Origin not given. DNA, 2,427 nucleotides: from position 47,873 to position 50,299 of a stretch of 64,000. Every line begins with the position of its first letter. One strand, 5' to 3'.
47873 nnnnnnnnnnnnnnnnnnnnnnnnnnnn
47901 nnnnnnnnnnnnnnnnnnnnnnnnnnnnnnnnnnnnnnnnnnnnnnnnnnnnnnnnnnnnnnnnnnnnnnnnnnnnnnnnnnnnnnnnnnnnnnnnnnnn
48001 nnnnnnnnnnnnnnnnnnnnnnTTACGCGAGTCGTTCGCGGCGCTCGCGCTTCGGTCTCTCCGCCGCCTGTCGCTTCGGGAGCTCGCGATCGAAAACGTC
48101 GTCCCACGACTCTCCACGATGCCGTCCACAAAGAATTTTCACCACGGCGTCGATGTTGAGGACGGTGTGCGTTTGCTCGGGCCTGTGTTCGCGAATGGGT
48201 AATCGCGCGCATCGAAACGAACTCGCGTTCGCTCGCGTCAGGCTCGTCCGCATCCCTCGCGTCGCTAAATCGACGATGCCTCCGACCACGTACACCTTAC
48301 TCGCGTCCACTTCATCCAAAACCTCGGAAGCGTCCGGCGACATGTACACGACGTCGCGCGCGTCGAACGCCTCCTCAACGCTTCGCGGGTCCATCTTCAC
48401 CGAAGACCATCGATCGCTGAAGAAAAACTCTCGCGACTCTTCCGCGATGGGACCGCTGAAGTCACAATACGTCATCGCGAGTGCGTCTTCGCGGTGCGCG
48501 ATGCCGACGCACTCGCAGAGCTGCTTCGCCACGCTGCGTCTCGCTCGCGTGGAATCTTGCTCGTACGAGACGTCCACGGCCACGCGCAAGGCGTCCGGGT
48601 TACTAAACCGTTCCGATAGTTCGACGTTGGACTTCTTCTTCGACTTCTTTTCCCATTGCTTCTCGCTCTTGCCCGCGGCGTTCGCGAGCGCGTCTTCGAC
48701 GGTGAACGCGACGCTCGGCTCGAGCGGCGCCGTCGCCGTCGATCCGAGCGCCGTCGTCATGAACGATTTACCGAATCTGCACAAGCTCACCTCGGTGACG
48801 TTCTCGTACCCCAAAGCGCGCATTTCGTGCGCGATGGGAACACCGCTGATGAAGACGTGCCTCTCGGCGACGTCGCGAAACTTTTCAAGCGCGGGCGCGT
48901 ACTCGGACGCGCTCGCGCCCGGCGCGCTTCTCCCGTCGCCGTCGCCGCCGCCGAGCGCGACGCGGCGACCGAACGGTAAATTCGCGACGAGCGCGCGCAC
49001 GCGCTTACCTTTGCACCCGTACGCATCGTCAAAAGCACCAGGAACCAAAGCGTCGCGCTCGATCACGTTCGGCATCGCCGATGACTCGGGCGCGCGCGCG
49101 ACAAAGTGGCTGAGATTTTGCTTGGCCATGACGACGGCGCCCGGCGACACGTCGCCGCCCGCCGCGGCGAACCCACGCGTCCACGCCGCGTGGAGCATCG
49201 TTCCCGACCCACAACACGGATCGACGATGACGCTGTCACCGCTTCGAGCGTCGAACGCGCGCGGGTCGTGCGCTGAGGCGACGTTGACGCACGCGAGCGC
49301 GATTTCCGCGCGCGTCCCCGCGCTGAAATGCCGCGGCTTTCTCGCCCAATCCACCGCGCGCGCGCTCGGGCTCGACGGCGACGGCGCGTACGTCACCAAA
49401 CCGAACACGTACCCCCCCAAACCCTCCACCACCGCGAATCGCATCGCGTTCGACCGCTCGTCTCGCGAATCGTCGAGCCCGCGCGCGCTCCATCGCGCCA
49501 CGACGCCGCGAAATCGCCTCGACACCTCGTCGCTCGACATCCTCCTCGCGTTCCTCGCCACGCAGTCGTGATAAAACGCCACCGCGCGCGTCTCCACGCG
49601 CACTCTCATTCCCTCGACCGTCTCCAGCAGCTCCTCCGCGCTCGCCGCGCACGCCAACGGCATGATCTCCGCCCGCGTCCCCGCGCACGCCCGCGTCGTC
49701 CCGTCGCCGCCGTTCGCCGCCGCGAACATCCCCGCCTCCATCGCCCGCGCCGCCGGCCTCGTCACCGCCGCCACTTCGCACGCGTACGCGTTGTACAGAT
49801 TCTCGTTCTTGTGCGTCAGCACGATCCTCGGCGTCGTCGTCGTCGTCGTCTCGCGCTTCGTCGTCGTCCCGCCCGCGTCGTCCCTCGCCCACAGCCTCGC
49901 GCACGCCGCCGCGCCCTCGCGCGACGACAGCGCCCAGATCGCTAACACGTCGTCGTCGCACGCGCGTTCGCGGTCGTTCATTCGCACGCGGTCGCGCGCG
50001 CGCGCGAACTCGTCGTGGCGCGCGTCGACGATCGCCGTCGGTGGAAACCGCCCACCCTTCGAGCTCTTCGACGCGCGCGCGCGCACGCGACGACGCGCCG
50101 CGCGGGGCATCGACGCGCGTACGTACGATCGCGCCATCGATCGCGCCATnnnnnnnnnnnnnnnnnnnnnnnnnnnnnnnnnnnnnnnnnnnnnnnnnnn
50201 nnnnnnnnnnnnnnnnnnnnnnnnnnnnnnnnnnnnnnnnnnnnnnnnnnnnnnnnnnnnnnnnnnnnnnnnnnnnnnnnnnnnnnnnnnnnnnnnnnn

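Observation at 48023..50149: Single ORF fusing an amino-methyltransferase domain (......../NLPFG) to a TRM10-type SPOUT domain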

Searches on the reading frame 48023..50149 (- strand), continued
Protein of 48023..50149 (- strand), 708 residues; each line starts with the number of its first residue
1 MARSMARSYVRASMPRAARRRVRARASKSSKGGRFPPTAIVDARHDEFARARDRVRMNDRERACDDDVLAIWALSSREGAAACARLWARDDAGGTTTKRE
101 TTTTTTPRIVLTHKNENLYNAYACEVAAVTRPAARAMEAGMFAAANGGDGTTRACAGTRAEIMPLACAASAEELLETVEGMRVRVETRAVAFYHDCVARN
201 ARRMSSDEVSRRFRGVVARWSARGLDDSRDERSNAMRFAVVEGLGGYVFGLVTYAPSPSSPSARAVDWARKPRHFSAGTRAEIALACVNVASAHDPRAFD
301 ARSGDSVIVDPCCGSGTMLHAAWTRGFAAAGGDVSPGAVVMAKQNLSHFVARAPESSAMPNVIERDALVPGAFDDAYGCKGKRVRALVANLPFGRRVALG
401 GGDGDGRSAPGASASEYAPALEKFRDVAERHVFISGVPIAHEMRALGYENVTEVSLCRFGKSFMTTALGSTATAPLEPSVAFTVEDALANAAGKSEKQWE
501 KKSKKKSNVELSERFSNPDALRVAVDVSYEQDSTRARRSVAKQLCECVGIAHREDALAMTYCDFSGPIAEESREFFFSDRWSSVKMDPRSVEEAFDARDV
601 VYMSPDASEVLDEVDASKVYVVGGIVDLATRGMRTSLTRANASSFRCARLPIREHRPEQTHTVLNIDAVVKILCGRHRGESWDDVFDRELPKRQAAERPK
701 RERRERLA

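Call 28: fold_search(model_id=the predicted structure, library=pdb)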
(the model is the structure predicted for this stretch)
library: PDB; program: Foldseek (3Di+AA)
matches with E <= 10: 1723; with E <= 0.001: 307
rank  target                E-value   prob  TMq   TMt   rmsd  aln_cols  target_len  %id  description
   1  5e71                  1.2e-16  1.00  0.37  0.75   4.5       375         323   16  Crystal structure of the archaeal tRNA m2G/m22G10 methyltransferase (aTrm11) from Thermococcus kodakarensis (released 2016-07-06)
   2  6zxv_B                1.4e-15  1.00  0.36  0.72   4.8       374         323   15  Structure of Archaeoglobus fulgidus Trm11 m2G10 tRNA methyltransferase enzyme bound to sinefungin (released 2020-09-23)
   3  6zxw_G                1.6e-15  1.00  0.37  0.75   4.4       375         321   15  Structure of Archaeoglobus fulgidus Trm11-Trm112 m2G10 tRNA methyltransferase complex bound to sinefungin (released 2020-09-23)
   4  6zxv_A                4.0e-15  1.00  0.37  0.74   4.5       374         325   14  Structure of Archaeoglobus fulgidus Trm11 m2G10 tRNA methyltransferase enzyme bound to sinefungin (released 2020-09-23)
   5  6zxy                  1.1e-14  1.00  0.36  0.72   4.5       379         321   14  Structure of Archaeoglobus fulgidus Trm11 m2G10 tRNA methyltransferase enzyme (released 2020-09-23)
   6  3tm5_A                5.9e-13  1.00  0.29  0.48  10.1       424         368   15  Crystal structure of Trm14 from Pyrococcus furiosus in complex with sinefungin (released 2012-03-14)
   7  3tm5_B                6.6e-13  1.00  0.28  0.46   8.0       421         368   16  Crystal structure of Trm14 from Pyrococcus furiosus in complex with sinefungin (released 2012-03-14)
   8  3tlj_A                1.2e-12  1.00  0.30  0.51   7.3       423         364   15  Crystal structure of Trm14 from Pyrococcus furiosus in complex with S-adenosyl-L-homocysteine (released 2012-03-14)
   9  7onu_F                5.7e-12  1.00  0.24  0.59   8.5       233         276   19  Structure of human mitochondrial RNase P in complex with mitochondrial pre-tRNA-Tyr (released 2021-08-11)
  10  8cbm_F                7.6e-12  1.00  0.25  0.57   7.5       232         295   20  Structure of human mitochondrial CCA-adding enzyme in complex with mitochondrial pre-tRNA-Ile (released 2024-06-12)
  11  9ey0_F                3.0e-11  1.00  0.23  0.56   8.3       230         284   21  Human mitochondrial RNase Z with tRNA-His (released 2024-11-13)
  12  3v8v_A                3.0e-11  1.00  0.28  0.29  16.1       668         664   12  Crystal structure of bifunctional methyltransferase YcbY (RlmLK) from Escherichia coli, SAM binding (released 2012-02-29)
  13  4jwf_A                3.2e-11  1.00  0.22  0.80   2.3       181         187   22  Crystal structure of spTrm10(74)-SAH complex (released 2013-10-16)
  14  5nfj_B                4.4e-11  1.00  0.23  0.86   2.3       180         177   23  Crystal structure of the methyltransferase subunit of human mitochondrial Ribonuclease P (MRPP1) bound to S-adenosyl-m (released 2018-05-16)
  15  8cbk_F                5.3e-11  1.00  0.25  0.49   7.9       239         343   19  Structure of human mitochondrial RNase P in complex with mitochondrial pre-tRNA-His(5,Ser) (released 2024-06-12)
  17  5nfj_A                5.9e-11  1.00  0.23  0.86   2.4       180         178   23  Crystal structure of the methyltransferase subunit of human mitochondrial Ribonuclease P (MRPP1) bound to S-adenosyl-m (released 2018-05-16)
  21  4fmw_A                2.4e-10  1.00  0.23  0.86   2.3       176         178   23  Crystal structure of methyltransferase domain of human RNA (guanine-9-) methyltransferase domain containing protein 2 (released 2012-08-22)
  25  4fmw_B                1.1e-09  1.00  0.22  0.87   2.0       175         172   22  Crystal structure of methyltransferase domain of human RNA (guanine-9-) methyltransferase domain containing protein 2 (released 2012-08-22)
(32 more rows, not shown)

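Call 55: find_related_loci(query=A1, collection=genome_contigs, flank=1000)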
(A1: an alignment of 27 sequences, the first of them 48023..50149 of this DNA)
Query A1 (708 aa) in genome_contigs; peptide patterns used: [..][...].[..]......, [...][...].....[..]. (x = any residue, [..] = any of these).
600 stretches matched a pattern (row limit reached: there are more); 61 encode a relative of the query (tblastn E <= 1e-3); 61 distinct loci.
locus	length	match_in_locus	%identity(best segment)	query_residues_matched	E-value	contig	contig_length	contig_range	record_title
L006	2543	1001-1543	27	267-479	2e-11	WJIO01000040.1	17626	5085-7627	MAG: Candidatus Poribacteria bacterium isolate Bin_402 k141_479267, whole genome shotgun sequence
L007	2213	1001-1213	37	308-396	1e-10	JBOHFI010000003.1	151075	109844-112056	MAG: Pseudonocardiaceae bacterium isolate SE1533_metabat2.bin.6 NODE_23_length_151075_cov_12.111369, whole genome shotgu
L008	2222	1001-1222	36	308-399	2e-10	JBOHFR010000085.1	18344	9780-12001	MAG: Pseudonocardiaceae bacterium isolate SE1498_metabat2.bin.2 NODE_85_length_18344_cov_24.506615, whole genome shotgun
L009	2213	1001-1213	34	308-396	9e-10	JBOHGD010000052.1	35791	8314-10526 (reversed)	MAG: Pseudonocardiaceae bacterium isolate SE1538_metabat2.bin.7 NODE_56_length_35791_cov_6.694229, whole genome shotgun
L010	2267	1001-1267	34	247-349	1e-9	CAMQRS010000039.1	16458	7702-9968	MAG TPA_asm: uncultured Erysipelotrichaceae bacterium isolate ERR3139999_bin.4_metaWRAP_v1.3_MAG genome assembly, contig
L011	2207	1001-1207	38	308-394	2e-9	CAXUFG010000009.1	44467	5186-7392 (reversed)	MAG TPA_asm: uncultured Pseudonocardiaceae bacterium isolate public_SRR14722287_metawrap_bin.1 genome assembly, contig:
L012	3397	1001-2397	25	225-451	3e-9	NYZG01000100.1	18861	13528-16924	MAG: Candidatus Poribacteria bacterium isolate ARS61 MHASMcontig_392109, whole genome shotgun sequence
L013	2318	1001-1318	32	297-417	7e-9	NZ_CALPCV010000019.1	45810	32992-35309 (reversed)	Parasutterella muris strain DSM 111000 NODE_19_length_45810_cov_298.286576, whole genome shotgun sequence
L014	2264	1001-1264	35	301-394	2e-8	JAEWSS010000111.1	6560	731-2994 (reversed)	MAG: Verrucomicrobia bacterium isolate OH_SDB_114 k127_154198, whole genome shotgun sequence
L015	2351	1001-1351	30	270-401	3e-8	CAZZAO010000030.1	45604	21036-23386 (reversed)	MAG TPA_asm: uncultured Anaerolineaceae bacterium isolate SRP263991_co5_127 genome assembly, contig: NODE_1701_length_45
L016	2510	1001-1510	26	237-451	5e-8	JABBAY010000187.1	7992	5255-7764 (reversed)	MAG: K189A clade bacterium isolate HE327_NSB073 NODE_10745_length_7992_cov_41.983873, whole genome shotgun sequence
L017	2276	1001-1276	35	285-401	5e-8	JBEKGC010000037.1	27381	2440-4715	MAG: Streptosporangiaceae bacterium isolate SPRUCE 244 SPRUCE_244_37, whole genome shotgun sequence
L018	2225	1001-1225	35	304-395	4e-8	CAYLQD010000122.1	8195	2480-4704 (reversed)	MAG TPA_asm: uncultured Planctomycetota bacterium isolate binchicken_co97_512 genome assembly, contig: NODE_32822_length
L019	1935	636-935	35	308-417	4e-8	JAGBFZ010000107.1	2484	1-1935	MAG: Oscillospiraceae bacterium isolate RGIG9084 Water_deer_Rectum.Co__c362143, whole genome shotgun sequence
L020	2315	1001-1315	34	271-398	2e-7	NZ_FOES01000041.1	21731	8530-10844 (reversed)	Piscibacillus halophilus strain DSM 21633, whole genome shotgun sequence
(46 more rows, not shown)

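Call 58: list_cluster_members(proteins=[P0001, P0009, P0014, P0016, P0018, P0020, P0021, P0022, P0003, P0007])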
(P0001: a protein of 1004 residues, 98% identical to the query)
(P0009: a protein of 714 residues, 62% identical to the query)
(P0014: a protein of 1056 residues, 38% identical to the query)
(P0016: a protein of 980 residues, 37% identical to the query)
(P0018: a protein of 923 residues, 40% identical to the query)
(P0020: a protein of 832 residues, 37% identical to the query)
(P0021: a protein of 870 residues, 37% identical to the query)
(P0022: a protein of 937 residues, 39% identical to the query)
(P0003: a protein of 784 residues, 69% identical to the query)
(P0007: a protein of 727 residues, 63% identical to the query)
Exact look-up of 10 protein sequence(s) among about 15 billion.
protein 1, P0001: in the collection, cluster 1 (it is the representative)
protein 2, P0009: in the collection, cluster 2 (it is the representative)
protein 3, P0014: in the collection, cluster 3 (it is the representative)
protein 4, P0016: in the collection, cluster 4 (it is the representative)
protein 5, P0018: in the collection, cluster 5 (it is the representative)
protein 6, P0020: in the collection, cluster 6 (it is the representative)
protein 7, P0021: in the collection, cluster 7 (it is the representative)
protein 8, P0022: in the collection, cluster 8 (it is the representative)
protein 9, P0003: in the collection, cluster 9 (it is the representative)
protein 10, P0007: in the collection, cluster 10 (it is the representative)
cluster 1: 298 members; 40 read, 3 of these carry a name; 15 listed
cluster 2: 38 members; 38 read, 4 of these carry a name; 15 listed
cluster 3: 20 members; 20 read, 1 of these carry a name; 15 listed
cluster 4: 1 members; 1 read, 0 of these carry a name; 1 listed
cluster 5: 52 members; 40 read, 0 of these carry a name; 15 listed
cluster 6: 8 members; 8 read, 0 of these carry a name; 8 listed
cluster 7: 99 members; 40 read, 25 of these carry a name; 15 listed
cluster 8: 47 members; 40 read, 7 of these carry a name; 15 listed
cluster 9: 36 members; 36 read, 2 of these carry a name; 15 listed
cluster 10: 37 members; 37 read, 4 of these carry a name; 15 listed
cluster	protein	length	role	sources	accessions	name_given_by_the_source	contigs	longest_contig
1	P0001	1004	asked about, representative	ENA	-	-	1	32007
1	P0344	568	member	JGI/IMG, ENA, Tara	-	hypothetical protein | strand:+ start:452 stop:2158 length:1707 start_codon:yes stop_codon:yes gene_type:complete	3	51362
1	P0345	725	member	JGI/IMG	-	hypothetical protein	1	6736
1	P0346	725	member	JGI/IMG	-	hypothetical protein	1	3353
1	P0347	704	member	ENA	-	-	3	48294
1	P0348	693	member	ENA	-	-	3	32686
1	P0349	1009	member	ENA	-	-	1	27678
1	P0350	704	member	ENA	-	-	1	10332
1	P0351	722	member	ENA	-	-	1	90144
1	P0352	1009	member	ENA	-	-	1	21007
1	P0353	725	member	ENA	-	-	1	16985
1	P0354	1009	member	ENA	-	-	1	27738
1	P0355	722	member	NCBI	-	-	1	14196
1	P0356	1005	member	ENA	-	-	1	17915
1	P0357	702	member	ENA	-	-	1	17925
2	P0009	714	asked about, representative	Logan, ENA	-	-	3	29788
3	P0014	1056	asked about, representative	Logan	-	-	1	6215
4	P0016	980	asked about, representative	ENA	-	-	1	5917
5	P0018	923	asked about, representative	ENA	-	-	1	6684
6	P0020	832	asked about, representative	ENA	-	-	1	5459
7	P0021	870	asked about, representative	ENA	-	-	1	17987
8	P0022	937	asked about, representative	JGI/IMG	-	-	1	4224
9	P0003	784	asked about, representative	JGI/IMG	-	-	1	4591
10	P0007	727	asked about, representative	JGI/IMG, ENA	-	-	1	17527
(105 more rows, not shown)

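Call 60: search_protein_families(library=pfam, alignment_id=A1, max_evalue=0.01)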
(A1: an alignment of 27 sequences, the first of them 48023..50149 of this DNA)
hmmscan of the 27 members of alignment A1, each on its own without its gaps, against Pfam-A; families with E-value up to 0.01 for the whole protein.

A. member 1, window:48023-50149:- (708 aa): 2 families
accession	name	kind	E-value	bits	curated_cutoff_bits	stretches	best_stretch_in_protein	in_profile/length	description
PF01746.26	tRNA_m1G_MT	-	1.1e-07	32.2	27.3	1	585-693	69-194/195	tRNA (Guanine-1)-methyltransferase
PF01170.24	UPF0020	-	0.0019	18.4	22.3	0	277-319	10-43/197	RMKL-like, methyltransferase domain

B. families by the number of members that match (of 27 scanned): 9 families
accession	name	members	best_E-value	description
PF01746.26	tRNA_m1G_MT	24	2.4e-11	tRNA (Guanine-1)-methyltransferase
PF01170.24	UPF0020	20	3.4e-05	RMKL-like, methyltransferase domain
PF13649.12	Methyltransf_25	3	0.0005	Methyltransferase domain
PF13847.12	Methyltransf_31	2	3.3e-06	Methyltransferase domain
PF01555.25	N6_N4_Mtase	2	2.4e-05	DNA methylase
PF06325.19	PrmA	2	0.00095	Ribosomal protein L11 methyltransferase (PrmA)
PF04252.18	SFM1-like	2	0.0015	Protein arginine N-methyltransferase SFM1-like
PF11599.14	AviRa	1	0.0086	RRNA methyltransferase AviRa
PF07216.17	LcrG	1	0.0087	LcrG protein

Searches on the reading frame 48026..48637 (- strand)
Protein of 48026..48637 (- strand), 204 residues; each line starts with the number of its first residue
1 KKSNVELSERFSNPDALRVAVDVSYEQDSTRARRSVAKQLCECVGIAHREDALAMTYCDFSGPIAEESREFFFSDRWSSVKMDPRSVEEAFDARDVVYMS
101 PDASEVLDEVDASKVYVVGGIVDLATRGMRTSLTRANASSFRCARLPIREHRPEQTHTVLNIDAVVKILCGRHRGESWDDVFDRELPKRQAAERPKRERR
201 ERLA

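Call 43: find_homologous_proteins(query=window:48026-48637:-, max_evalue=0.001)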
Query window:48026-48637:- (204 aa): 12 proteins with E <= 0.001 among 353 candidates.
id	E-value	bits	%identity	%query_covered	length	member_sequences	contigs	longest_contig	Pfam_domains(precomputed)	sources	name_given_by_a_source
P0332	4.0e-91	322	73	99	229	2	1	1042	PF27710.1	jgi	jgi:Trm5-related predicted tRNA methylase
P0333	1.0e-66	242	70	77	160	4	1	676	PF27710.1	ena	-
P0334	2.8e-56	208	79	55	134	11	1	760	PF27710.1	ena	-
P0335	5.2e-45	171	43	94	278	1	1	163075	PF27710.1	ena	-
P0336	3.8e-44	169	43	95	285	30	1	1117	PF27710.1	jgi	jgi:hypothetical protein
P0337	5.5e-44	168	43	95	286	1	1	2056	PF27710.1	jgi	jgi:hypothetical protein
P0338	6.4e-44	168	42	95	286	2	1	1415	PF27710.1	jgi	jgi:hypothetical protein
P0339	6.4e-43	165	43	88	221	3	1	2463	PF27710.1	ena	-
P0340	4.1e-34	136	44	73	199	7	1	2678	PF27710.1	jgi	-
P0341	1.2e-30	125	46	67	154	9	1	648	PF27710.1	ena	-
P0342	1.1e-28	118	52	56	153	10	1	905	PF27710.1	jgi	jgi:Trm5-related predicted tRNA methylase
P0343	2.1e-10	59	39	50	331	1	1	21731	PF27710.1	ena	-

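Call 44: find_encoding_contigs(protein=P0335, flank=5000, max_places=2)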
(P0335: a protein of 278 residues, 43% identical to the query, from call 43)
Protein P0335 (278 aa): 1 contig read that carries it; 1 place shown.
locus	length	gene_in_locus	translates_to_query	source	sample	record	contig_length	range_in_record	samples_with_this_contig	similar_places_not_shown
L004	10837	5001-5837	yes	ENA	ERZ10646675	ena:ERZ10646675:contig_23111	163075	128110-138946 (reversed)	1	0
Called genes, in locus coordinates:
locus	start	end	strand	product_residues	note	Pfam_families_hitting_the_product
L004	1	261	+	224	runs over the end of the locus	PF01937:ARMT1-like_dom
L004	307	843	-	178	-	PF00583:Acetyltransf_1 (faint)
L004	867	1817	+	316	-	PF02759:RUN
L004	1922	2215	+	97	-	-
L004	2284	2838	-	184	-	-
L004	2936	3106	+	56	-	-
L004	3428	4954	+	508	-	-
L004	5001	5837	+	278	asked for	PF27710:TRM10_TRM10A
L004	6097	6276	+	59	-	-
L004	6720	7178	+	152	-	-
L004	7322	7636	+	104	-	-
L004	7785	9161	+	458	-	-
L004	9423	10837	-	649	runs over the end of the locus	-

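Call 45: find_encoding_contigs(protein=P0343, flank=5000, max_places=2)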
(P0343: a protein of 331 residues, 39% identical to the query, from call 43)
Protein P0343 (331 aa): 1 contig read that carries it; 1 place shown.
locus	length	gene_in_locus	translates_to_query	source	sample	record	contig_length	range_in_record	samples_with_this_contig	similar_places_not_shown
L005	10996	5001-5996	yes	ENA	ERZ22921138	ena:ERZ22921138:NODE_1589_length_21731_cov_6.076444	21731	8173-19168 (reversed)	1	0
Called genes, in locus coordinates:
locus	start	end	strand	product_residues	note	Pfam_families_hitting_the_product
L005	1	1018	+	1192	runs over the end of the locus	?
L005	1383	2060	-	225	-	PF00153:Mito_carr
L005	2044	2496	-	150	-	PF00153:Mito_carr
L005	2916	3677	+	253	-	-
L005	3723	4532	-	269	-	PF00293:NUDIX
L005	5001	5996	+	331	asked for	PF27710:TRM10_TRM10A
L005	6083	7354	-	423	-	PF13672:PP2C_2 (weak), PF07228:SpoIIE, PF00481:PP2C (weak)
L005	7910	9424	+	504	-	PF14378:PAP2_3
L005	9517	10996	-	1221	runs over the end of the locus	PF00632:HECT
